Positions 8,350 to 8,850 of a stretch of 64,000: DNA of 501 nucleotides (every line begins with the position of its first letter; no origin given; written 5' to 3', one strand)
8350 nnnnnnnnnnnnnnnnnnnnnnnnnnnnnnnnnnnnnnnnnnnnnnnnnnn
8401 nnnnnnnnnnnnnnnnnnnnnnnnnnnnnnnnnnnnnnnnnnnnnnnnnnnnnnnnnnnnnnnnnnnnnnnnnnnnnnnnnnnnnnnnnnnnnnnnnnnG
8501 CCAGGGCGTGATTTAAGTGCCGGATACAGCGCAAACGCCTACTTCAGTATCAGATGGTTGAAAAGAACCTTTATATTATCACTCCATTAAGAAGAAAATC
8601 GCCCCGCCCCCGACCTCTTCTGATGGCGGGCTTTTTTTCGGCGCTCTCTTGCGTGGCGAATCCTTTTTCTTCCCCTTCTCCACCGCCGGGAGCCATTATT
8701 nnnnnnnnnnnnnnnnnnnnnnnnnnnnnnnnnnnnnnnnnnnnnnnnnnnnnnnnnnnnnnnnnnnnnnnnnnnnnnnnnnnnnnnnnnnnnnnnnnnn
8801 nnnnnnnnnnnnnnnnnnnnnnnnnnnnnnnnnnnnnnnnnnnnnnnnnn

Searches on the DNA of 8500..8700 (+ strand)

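Call 35: search_dna_similar(query=window:8500-8700:+, collection=ecoli_genomes, mode=near, max_rows=25, rows=best)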
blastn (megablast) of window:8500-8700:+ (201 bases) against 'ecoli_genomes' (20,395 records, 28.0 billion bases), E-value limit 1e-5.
Records with a match: 1454; places in all: 1454; records where one place covers at least 80% of the query: 0.
Genomes with a match: 1454 of 5426; with a place that covers at least 80% of the query: 0. Places per genome that has any: lowest 1, median 1, highest 1. On chromosomes: 1453 places; on plasmids: 1.
Best place of each record, by identity: 95-99% 1454.
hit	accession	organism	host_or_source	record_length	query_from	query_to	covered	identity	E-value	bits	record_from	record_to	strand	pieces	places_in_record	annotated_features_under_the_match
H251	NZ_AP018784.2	Escherichia coli strain SK1144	-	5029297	110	201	46%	97.8%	1e-35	158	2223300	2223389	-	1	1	topB: DNA topoisomerase III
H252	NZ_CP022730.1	Escherichia coli strain SA186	Homo sapiens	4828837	110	201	46%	97.8%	1e-35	158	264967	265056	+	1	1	topB: DNA topoisomerase III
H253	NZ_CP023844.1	Escherichia coli strain 4/1-1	Homo sapiens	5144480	110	201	46%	97.8%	1e-35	158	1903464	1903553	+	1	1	topB: DNA topoisomerase III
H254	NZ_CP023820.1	Escherichia coli strain 7/2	Homo sapiens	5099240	110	201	46%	97.8%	1e-35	158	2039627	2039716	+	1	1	topB: DNA topoisomerase III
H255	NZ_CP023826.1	Escherichia coli strain 4/4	Homo sapiens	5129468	110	201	46%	97.8%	1e-35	158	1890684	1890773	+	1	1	topB: DNA topoisomerase III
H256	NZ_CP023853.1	Escherichia coli strain 2/0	Homo sapiens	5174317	110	201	46%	97.8%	1e-35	158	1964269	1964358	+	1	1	topB: DNA topoisomerase III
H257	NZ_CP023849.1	Escherichia coli strain 4/0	Homo sapiens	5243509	110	201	46%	97.8%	1e-35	158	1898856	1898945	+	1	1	topB: DNA topoisomerase III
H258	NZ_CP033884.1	Escherichia coli strain 50579417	Homo sapiens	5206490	110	201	46%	97.8%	1e-35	158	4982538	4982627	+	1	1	topB: DNA topoisomerase III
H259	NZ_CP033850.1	Escherichia coli strain FDAARGOS_497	Homo sapiens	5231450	110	201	46%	97.8%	1e-35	158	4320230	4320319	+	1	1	topB: DNA topoisomerase III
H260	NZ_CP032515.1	Escherichia coli strain 118UI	Homo sapiens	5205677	110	201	46%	97.8%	1e-35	158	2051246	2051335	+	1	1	topB: DNA topoisomerase III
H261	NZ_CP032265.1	Escherichia coli strain AR_0089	missing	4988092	110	201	46%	97.8%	1e-35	158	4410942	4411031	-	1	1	topB: DNA topoisomerase III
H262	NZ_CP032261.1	Escherichia coli strain AR_0067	missing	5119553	110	201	46%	97.8%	1e-35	158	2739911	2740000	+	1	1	topB: DNA topoisomerase III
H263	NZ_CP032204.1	Escherichia coli strain AR_0013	missing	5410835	110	201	46%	97.8%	1e-35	158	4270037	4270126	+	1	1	topB: DNA topoisomerase III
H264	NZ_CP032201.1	Escherichia coli strain AR_0086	missing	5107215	110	201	46%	97.8%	1e-35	158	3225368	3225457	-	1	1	topB: DNA topoisomerase III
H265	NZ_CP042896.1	Escherichia coli strain CFSAN061771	missing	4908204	110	201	46%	97.8%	1e-35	158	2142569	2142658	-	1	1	topB: DNA topoisomerase III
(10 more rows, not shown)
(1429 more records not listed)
